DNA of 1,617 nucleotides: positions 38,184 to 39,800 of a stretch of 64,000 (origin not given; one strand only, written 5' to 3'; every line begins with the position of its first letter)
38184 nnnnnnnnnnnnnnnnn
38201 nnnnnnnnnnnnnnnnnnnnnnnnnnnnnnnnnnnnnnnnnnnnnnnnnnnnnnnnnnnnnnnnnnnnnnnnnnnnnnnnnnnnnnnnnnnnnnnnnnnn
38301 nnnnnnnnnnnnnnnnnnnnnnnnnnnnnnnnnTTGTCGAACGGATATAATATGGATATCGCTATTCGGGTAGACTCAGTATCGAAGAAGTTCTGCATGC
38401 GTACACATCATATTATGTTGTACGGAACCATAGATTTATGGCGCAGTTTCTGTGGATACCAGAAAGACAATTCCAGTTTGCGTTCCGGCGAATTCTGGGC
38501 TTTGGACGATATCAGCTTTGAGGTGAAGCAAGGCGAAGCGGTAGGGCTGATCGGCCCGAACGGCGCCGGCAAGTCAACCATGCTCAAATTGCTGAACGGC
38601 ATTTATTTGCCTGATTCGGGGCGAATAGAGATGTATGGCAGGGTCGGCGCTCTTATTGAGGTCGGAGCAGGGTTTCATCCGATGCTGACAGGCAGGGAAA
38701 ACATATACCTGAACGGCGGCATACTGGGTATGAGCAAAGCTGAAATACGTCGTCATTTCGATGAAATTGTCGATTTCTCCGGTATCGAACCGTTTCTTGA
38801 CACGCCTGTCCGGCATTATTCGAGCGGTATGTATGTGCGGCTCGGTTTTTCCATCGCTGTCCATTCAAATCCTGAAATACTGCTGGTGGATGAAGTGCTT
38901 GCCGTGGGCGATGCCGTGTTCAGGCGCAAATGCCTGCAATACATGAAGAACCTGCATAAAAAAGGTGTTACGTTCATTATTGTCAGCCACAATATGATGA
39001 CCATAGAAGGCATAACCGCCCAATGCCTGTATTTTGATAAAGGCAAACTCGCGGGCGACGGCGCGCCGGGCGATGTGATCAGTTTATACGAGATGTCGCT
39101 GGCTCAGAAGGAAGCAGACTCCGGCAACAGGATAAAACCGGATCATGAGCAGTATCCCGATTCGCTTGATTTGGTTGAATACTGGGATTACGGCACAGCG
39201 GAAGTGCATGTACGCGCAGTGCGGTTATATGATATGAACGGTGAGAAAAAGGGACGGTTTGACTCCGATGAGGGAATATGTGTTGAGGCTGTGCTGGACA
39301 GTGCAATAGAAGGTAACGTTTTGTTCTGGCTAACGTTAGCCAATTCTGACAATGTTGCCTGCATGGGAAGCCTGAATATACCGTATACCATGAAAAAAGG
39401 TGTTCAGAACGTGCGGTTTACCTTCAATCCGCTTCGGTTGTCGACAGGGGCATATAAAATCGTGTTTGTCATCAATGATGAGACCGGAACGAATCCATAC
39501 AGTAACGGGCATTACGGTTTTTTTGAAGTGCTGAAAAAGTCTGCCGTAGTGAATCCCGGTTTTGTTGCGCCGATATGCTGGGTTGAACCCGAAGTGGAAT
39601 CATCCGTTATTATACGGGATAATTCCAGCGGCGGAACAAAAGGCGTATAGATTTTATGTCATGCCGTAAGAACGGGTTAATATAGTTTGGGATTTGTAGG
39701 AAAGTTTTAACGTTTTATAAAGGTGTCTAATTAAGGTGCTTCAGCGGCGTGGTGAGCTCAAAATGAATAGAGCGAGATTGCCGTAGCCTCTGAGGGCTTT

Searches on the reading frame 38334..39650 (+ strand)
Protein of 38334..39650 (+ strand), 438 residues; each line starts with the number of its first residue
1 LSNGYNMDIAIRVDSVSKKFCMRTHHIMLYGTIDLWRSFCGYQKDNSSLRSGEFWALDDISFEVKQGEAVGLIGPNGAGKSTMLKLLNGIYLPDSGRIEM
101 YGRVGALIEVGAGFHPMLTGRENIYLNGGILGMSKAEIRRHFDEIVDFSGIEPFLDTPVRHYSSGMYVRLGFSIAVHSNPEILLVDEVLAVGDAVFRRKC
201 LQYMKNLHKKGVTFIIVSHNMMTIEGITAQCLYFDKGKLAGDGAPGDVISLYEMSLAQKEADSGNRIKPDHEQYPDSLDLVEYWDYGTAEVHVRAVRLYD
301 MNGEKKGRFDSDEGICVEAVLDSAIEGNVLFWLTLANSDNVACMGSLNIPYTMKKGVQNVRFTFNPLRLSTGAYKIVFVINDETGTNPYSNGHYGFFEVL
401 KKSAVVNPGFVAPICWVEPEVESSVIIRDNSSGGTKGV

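Call 6: search_protein_families(library=pfam, proteins=[window:38334-39650:+], max_evalue=0.001)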
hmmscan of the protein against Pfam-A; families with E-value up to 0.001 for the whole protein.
window:38334-39650:+ (438 aa): 4 families
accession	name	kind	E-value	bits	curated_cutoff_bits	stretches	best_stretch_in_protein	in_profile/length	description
PF00005.33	ABC_tran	-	2.3e-21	77.2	25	1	57-188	1-135/137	ABC transporter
PF14524.12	Wzt_C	-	4.5e-08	33.6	30.4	1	286-390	5-119/143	Wzt C-terminal domain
PF13304.12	AAA_21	-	6.5e-05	23.6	27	0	71-89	3-21/304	AAA domain, putative AbiEii toxin, Type IV TA system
PF02463.25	SMC_N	-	0.00034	20.5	40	0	169-227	148-205/220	RecF/RecN/SMC N terminal domain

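Call 8: search_protein_families(library=ncbifam, proteins=[window:38334-39650:+], max_evalue=0.001)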
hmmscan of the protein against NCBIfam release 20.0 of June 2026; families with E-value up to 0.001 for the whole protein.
window:38334-39650:+ (438 aa): 178 families (the best 25 are shown)
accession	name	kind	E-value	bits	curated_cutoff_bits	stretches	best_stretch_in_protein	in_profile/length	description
NF010065.0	PRK13545.1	equivalog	2.9e-54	184.7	538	1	51-257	33-239/549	teichoic acids export protein ATP-binding subunit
NF010066.0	PRK13546.1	equivalog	1e-47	162.7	320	1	52-262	35-244/264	teichoic acids export ABC transporter ATP-binding subunit TagH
NF050108.1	galactan_ABC_ATP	equivalog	4.4e-47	160.3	400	1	56-253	44-241/244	galactan export ABC transporter ATP-binding subunit Wzt/RfbE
TIGR01188.1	drrA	subfamily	1e-34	120.3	312.45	1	52-249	4-212/302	daunorubicin resistance ABC transporter, ATP-binding protein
NF010060.0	PRK13537.1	equivalog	7.3e-28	97.3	521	1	51-250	25-235/314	nodulation factor ABC transporter ATP-binding protein NodI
TIGR04521.1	ECF_ATPase_2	equivalog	3.6e-27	95.2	330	2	129-252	111-236/279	energy-coupling factor transporter ATPase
TIGR03740.1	galliderm_ABC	subfamily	1.4e-25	90.3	309.75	1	54-239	13-202/223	lantibiotic protection ABC transporter ATP-binding subunit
TIGR00968.1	3a0106s01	subfamily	1.5e-25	90.1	342.75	1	46-249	5-219/237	sulfate ABC transporter ATP-binding protein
TIGR02142.1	modC_ABC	equivalog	1.7e-25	90.1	285.05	1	59-264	15-234/353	molybdenum ABC transporter ATP-binding protein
NF040933.2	ABC_arch_GlcV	equivalog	1.2e-24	86.9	450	1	53-249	18-230/357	glucose ABC transporter ATP-binding protein GlcV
NF010059.0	PRK13536.1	equivalog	2.4e-24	85.7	549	1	56-249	58-262/342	nodulation factor ABC transporter ATP-binding protein NodI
TIGR04520.1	ECF_ATPase_1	equivalog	3e-24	85.9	315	2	53-102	14-63/269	energy-coupling factor transporter ATPase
NF033858.1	ABC2_perm_RbbA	equivalog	7.4e-24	83.7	1050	2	48-103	273-328/909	ribosome-associated ATPase/putative transporter RbbA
TIGR01288.1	nodI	equivalog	1.3e-23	83.5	424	1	55-249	18-223/303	nodulation factor ABC transporter ATP-binding protein NodI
NF010170.0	PRK13651.1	equivalog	1.9e-23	82.9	432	2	128-250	131-254/308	cobalt transporter ATP-binding subunit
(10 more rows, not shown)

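Call 66: find_homologous_proteins(query=window:38334-39650:+)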
Query window:38334-39650:+ (438 aa): 8000 proteins with E <= 0.001 among 8000 candidates; the best 120 are listed.
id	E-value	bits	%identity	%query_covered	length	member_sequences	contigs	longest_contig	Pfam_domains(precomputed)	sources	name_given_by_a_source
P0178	3.4e-295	997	100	99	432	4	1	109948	PF14524.13,PF00005.34,PF13304.13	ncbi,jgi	jgi:ABC-type polysaccharide/polyol phosphate transport system ATPase subunit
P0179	9.8e-144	498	55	95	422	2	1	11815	PF00005.34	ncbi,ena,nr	ncbi:ATP-binding cassette domain-containing protein [bacterium]|nr:ATP-binding cassette domain-conta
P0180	2.2e-143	496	56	95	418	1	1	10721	PF14524.13,PF00005.34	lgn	-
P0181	2.0e-138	480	53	95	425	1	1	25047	PF14524.13,PF00005.34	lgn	-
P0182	1.7e-135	470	52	95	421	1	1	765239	PF14524.13,PF00005.34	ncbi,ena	-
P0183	2.4e-135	470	52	95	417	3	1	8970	PF14524.13,PF00005.34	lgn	-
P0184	5.9e-133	462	51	92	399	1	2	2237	PF14524.13,PF00005.34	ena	-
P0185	7.5e-133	462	51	95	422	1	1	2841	PF14524.13,PF00005.34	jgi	-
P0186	1.1e-126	441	50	94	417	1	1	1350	PF14524.13,PF00005.34,PF13555.13,PF13304.13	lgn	-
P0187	1.5e-122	428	47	95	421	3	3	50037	PF14524.13,PF00005.34,PF13304.13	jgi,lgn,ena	-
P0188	3.8e-119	417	48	95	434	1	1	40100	PF00005.34,PF13304.13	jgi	jgi:lipopolysaccharide transport system ATP-binding protein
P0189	2.8e-113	397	46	96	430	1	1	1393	PF00005.34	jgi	-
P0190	1.5e-111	392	47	93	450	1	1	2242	PF14524.13,PF00005.34,PF13304.13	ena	-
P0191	5.1e-109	383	48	93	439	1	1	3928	PF14524.13,PF00005.34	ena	-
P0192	7.2e-109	383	45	93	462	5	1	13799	PF14524.13,PF00005.34,PF13304.13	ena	-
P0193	1.6e-108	382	46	94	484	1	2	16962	PF14524.13,PF00005.34,PF13175.13,PF13304.13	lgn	-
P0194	3.7e-108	380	45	94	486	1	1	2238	PF14524.13,PF00005.34,PF13304.13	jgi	jgi:lipopolysaccharide transport system ATP-binding protein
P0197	9.1e-103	363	46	92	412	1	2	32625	PF14524.13,PF00005.34,PF13304.13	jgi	jgi:lipopolysaccharide transport system ATP-binding protein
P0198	4.3e-101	357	44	93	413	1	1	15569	PF14524.13,PF00005.34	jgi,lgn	jgi:lipopolysaccharide transport system ATP-binding protein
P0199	2.1e-100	355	42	93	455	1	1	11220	PF14524.13,PF00005.34,PF13304.13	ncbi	ncbi:MAG: ABC transporter ATP-binding protein [Candidatus Brocadiia bacterium]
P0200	2.3e-100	355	44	93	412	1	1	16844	PF14524.13,PF00005.34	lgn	-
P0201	4.3e-100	354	46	91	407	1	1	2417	PF14524.13,PF00005.34,PF13476.13,PF13304.13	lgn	-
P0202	8.3e-100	353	43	94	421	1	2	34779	PF14524.13,PF00005.34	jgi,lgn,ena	jgi:lipopolysaccharide transport system ATP-binding protein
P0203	3.4e-99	351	44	92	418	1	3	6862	PF14524.13,PF00005.34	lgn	-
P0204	9.3e-98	346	43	94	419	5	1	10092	PF14524.13,PF00005.34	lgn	-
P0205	3.4e-97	344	43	96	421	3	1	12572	PF14524.13,PF00005.34,PF13304.13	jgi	-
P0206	4.7e-97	344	59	61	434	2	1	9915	PF14524.13,PF00005.34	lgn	-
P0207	8.2e-97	343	45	87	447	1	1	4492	PF14524.13,PF00005.34,PF13555.13,PF25199.2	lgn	-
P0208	1.2e-96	342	45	84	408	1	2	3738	PF14524.13,PF00005.34,PF13304.13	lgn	-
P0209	9.4e-96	339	44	92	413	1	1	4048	PF14524.13,PF00005.34,PF13304.13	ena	-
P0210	9.7e-96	339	53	71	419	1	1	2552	PF14524.13,PF00005.34,PF13555.13,PF13304.13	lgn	-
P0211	1.1e-95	339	43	86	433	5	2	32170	PF14524.13,PF00005.34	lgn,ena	-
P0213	2.4e-95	338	45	86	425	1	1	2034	PF14524.13,PF00005.34,PF13175.13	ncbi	-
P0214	4.0e-95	337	61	56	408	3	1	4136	PF14524.13,PF00005.34,PF13304.13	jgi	jgi:homopolymeric O-antigen transport system ATP-binding protein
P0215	5.0e-95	337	54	68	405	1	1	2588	PF14524.13,PF00005.34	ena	-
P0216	5.1e-95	337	46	85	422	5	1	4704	PF14524.13,PF00005.34,PF13304.13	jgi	-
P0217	7.5e-95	337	47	84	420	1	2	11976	PF14524.13,PF00005.34,PF13304.13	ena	-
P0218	1.1e-94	336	52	70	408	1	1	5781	PF14524.13,PF00005.34,PF13304.13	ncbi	-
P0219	1.5e-94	336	63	56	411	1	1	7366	PF14524.13,PF00005.34,PF13555.13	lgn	-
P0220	2.9e-94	335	49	79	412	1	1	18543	PF14524.13,PF00005.34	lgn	-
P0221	3.3e-94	334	56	62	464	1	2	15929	PF14524.13,PF00005.34,PF13304.13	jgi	-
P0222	5.6e-94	334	46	84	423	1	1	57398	PF14524.13,PF00005.34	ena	-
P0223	5.9e-94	334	43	89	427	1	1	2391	PF14524.13,PF00005.34,PF13304.13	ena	-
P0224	6.4e-94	333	42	93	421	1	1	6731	PF14524.13,PF00005.34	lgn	-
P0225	8.4e-94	333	44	93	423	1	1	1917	PF14524.13,PF00005.34,PF13304.13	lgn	-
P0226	9.7e-94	333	59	58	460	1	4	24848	PF14524.13,PF00005.34,PF13304.13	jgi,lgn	-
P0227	1.6e-93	332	49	70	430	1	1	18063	PF14524.13,PF00005.34,PF13304.13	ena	-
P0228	1.6e-93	332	44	87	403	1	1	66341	PF14524.13,PF00005.34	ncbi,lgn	-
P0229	1.8e-93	332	44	91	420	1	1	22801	PF14524.13,PF00005.34,PF13304.13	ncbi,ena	-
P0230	2.4e-93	332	60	55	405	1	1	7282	PF14524.13,PF00005.34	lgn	-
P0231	2.7e-93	331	45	87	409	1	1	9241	PF14524.13,PF00005.34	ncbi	-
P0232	3.0e-93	331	46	85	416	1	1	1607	PF14524.13,PF00005.34,PF13304.13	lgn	-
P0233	3.3e-93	331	45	84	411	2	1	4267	PF14524.13,PF00005.34,PF13304.13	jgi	-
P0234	3.5e-93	331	44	89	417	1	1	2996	PF14524.13,PF00005.34,PF13304.13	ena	-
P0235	3.6e-93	331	45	86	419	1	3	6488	PF14524.13,PF00005.34,PF13304.13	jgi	-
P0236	3.8e-93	331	50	71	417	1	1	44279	PF14524.13,PF00005.34,PF13555.13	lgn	-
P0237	5.6e-93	330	44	87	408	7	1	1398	PF14524.13,PF00005.34,PF13304.13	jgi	jgi:lipopolysaccharide transport system ATP-binding protein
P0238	1.1e-92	329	44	87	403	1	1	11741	PF14524.13,PF00005.34,PF13175.13,PF13304.13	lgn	-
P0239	1.2e-92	329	58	58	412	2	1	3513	PF14524.13,PF00005.34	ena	-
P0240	1.4e-92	329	44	87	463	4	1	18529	PF14524.13,PF00005.34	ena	-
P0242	1.7e-92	329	58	59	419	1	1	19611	PF14524.13,PF00005.34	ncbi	-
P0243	1.8e-92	329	44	87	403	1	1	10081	PF14524.13,PF00005.34,PF13304.13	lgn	-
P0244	1.9e-92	329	48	78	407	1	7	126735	PF14524.13,PF00005.34,PF13304.13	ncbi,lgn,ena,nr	ncbi:MAG: ABC transporter ATP-binding protein [Nitrospirae bacterium]|nr:ABC transporter ATP-binding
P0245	2.1e-92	328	57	60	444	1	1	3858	PF14524.13,PF00005.34,PF13304.13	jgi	jgi:ABC-type polysaccharide/polyol phosphate transport system ATPase subunit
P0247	2.3e-92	328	45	86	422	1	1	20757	PF14524.13,PF00005.34,PF13555.13,PF13304.13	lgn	-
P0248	2.6e-92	328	45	86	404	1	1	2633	PF14524.13,PF00005.34,PF13304.13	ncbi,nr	ncbi:MAG: ABC transporter ATP-binding protein, partial [Planctomycetota bacterium]|nr:ABC transporte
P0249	2.7e-92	328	42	93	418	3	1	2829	PF14524.13,PF00005.34,PF13304.13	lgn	-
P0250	2.9e-92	328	57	58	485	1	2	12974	PF14524.13,PF00005.34,PF13555.13,PF13304.13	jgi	-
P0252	4.1e-92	328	55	65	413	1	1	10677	PF14524.13,PF00005.34,PF13555.13,PF13304.13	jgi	jgi:lipopolysaccharide transport system ATP-binding protein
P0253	4.6e-92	327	50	71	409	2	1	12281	PF14524.13,PF00005.34,PF13555.13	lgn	-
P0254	5.4e-92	327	44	89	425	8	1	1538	PF14524.13,PF00005.34,PF13304.13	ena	-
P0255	6.5e-92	327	42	94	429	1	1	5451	PF14524.13,PF00005.34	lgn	-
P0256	7.6e-92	327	44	87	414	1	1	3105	PF14524.13,PF00005.34,PF13304.13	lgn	-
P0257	8.7e-92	326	51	69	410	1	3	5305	PF14524.13,PF00005.34,PF13304.13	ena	-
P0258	9.5e-92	326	44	94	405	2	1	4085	PF14524.13,PF00005.34,PF13304.13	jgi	jgi:lipopolysaccharide transport system ATP-binding protein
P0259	1.1e-91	326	57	60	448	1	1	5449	PF14524.13,PF00005.34,PF13175.13,PF13555.13,PF13304.13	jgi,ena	-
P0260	1.2e-91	326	59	56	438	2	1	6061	PF14524.13,PF00005.34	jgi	jgi:ABC-type polysaccharide/polyol phosphate transport system ATPase subunit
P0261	1.3e-91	326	46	79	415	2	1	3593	PF14524.13,PF00005.34,PF13555.13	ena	-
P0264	1.8e-91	325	40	95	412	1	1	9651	PF14524.13,PF00005.34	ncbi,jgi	jgi:lipopolysaccharide transport system ATP-binding protein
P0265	1.9e-91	325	53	68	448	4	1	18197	PF14524.13,PF00005.34,PF13304.13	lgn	-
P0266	1.9e-91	325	49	70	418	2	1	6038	PF14524.13,PF00005.34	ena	-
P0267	2.0e-91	325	49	71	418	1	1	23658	PF14524.13,PF00005.34,PF13304.13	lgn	-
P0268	2.1e-91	325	50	74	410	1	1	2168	PF14524.13,PF00005.34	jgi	jgi:lipopolysaccharide transport system ATP-binding protein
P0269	2.2e-91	325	59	56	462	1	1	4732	PF14524.13,PF00005.34,PF13555.13,PF13304.13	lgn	-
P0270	3.2e-91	325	46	78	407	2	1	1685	PF14524.13,PF00005.34,PF13304.13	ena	-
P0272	5.3e-91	324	43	84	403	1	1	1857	PF14524.13,PF00005.34,PF13304.13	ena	-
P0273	5.7e-91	324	48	77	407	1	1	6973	PF14524.13,PF00005.34,PF13304.13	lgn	-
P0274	6.0e-91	324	46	79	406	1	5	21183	PF14524.13,PF00005.34,PF13304.13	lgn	-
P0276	7.1e-91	323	45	87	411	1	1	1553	PF14524.13,PF00005.34,PF13304.13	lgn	-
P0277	7.2e-91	323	43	84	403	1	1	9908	PF14524.13,PF00005.34,PF13304.13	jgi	-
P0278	7.9e-91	323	50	71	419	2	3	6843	PF14524.13,PF00005.34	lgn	-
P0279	8.9e-91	323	58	57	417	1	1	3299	PF14524.13,PF00005.34,PF13304.13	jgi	jgi:lipopolysaccharide transport system ATP-binding protein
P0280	9.1e-91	323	46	77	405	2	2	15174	PF14524.13,PF00005.34,PF13304.13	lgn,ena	-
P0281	9.2e-91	323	46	79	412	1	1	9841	PF14524.13,PF00005.34,PF13555.13,PF13304.13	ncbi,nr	ncbi:MAG: ABC transporter ATP-binding protein [Ignavibacteriae bacterium]|nr:ABC transporter ATP-bin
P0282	1.0e-90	323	57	60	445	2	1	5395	PF14524.13,PF00005.34,PF13304.13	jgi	jgi:lipopolysaccharide transport system ATP-binding protein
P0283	1.4e-90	322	59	56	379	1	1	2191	PF14524.13,PF00005.34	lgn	-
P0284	1.5e-90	322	43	94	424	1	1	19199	PF14524.13,PF00005.34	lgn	-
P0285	1.6e-90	322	58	56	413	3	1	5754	PF14524.13,PF00005.34,PF13304.13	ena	-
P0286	1.6e-90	322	56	60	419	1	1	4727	PF14524.13,PF00005.34,PF13304.13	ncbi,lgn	-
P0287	1.6e-90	322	43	84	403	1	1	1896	PF14524.13,PF00005.34,PF13175.13,PF13304.13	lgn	-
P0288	1.7e-90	322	44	84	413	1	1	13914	PF14524.13,PF00005.34,PF13304.13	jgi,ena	-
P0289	1.8e-90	322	52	65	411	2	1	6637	PF14524.13,PF00005.34,PF13304.13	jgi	jgi:ABC-type polysaccharide/polyol phosphate transport system ATPase subunit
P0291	2.0e-90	322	41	94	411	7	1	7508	PF14524.13,PF00005.34,PF13304.13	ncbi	-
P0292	2.7e-90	322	46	80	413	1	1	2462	PF14524.13,PF00005.34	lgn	-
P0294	2.9e-90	321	42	94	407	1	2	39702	PF14524.13,PF00005.34,PF13555.13,PF13304.13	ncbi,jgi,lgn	-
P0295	3.3e-90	321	50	71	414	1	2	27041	PF14524.13,PF00005.34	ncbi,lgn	-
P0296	3.3e-90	321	40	92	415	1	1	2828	PF14524.13,PF00005.34,PF13304.13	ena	-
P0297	3.4e-90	321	52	65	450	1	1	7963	PF14524.13,PF00005.34,PF13304.13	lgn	-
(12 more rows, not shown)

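Call 69: find_encoding_contigs(protein=P0178, flank=3000, max_places=3)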
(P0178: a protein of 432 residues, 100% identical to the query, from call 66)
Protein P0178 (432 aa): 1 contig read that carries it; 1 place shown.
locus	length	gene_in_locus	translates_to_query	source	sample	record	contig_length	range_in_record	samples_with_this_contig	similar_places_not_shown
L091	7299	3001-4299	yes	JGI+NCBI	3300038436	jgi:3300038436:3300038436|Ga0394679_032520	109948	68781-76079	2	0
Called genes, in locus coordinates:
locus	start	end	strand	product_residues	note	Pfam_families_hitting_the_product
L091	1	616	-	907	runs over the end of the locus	PF00989:PAS, PF08447:PAS_3, PF08448:PAS_4, PF13426:PAS_9, PF00989:PAS, PF13426:PAS_9, PF08448:PAS_4, PF13426:PAS_9, +5 more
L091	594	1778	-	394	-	PF00465:Fe-ADH, PF13685:Fe-ADH_2 (weak), PF25137:ADH_Fe_C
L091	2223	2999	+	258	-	PF01061:ABC2_membrane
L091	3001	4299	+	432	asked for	PF00005:ABC_tran, PF13304:AAA_21 (faint), PF14524:Wzt_C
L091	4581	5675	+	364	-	PF13439:Glyco_transf_4 (weak), PF00534:Glycos_transf_1, PF13692:Glyco_trans_1_4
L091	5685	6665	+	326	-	PF00535:Glycos_transf_2, PF10111:Glyco_tranf_2_2, PF13641:Glyco_tranf_2_3, PF13632:Glyco_trans_2_3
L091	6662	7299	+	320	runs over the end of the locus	PF00535:Glycos_transf_2, PF10111:Glyco_tranf_2_2, PF13506:Glyco_transf_21 (weak), PF13641:Glyco_tranf_2_3, PF13632:Glyco_trans_2_3 (weak)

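Call 70: find_encoding_contigs(protein=P0182, flank=10000, max_places=1)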
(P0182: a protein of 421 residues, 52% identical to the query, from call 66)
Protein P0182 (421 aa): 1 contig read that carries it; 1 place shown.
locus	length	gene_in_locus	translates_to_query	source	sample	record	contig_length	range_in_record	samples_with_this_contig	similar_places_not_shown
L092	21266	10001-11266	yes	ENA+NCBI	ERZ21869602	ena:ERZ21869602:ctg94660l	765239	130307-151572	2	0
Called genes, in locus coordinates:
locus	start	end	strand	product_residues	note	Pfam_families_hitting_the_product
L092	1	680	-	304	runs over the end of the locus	PF17848:Zn_ribbon_ACC, PF01039:Carboxyl_trans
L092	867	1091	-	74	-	-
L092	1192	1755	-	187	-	-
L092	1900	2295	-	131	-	PF01288:HPPK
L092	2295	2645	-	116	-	PF02152:FolB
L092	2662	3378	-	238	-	PF00106:adh_short, PF08659:KR, PF13561:adh_short_C2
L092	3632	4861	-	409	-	-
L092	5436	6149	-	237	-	-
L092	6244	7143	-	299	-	-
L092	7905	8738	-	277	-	PF00535:Glycos_transf_2, PF10111:Glyco_tranf_2_2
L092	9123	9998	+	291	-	PF01061:ABC2_membrane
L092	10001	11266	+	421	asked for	PF00005:ABC_tran, PF14524:Wzt_C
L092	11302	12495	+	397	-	PF04230:PS_pyruv_trans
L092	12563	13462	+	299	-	PF00535:Glycos_transf_2, PF13641:Glyco_tranf_2_3 (weak)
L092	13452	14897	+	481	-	PF13237:Fer4_10 (faint), PF14697:Fer4_21 (weak), PF12838:Fer4_7 (weak), PF04422:FrhB_FdhB_N, PF04432:FrhB_FdhB_C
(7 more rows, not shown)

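Call 71: find_encoding_contigs(protein=P0181, flank=10000, max_places=1)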
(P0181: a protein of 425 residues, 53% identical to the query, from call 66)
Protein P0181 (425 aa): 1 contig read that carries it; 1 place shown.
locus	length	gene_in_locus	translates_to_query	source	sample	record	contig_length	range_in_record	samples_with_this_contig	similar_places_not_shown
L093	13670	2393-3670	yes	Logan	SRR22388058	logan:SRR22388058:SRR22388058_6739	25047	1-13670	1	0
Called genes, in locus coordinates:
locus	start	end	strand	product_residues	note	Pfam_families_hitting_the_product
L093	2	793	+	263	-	?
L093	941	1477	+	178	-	-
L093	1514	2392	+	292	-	PF01061:ABC2_membrane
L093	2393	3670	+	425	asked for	PF00005:ABC_tran, PF14524:Wzt_C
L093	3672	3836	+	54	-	-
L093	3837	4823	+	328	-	PF13524:Glyco_trans_1_2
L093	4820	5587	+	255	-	PF13489:Methyltransf_23 (weak), PF08241:Methyltransf_11 (weak), PF13649:Methyltransf_25 (weak)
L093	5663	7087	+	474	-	-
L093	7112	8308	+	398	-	PF00534:Glycos_transf_1, PF13692:Glyco_trans_1_4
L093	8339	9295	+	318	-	PF01073:3Beta_HSD, PF01370:Epimerase, PF02719:Polysacc_synt_2, PF04321:RmlD_sub_bind, PF07993:NAD_binding_4 (faint), PF16363:GDP_Man_Dehyd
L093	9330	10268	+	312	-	PF00535:Glycos_transf_2, PF10111:Glyco_tranf_2_2, PF13641:Glyco_tranf_2_3, PF13506:Glyco_transf_21 (weak)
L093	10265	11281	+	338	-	PF00535:Glycos_transf_2, PF10111:Glyco_tranf_2_2, PF13641:Glyco_tranf_2_3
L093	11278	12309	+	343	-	PF13692:Glyco_trans_1_4, PF00534:Glycos_transf_1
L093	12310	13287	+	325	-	PF01370:Epimerase, PF04321:RmlD_sub_bind (weak), PF16363:GDP_Man_Dehyd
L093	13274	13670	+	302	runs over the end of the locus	PF00535:Glycos_transf_2, PF10111:Glyco_tranf_2_2, PF13641:Glyco_tranf_2_3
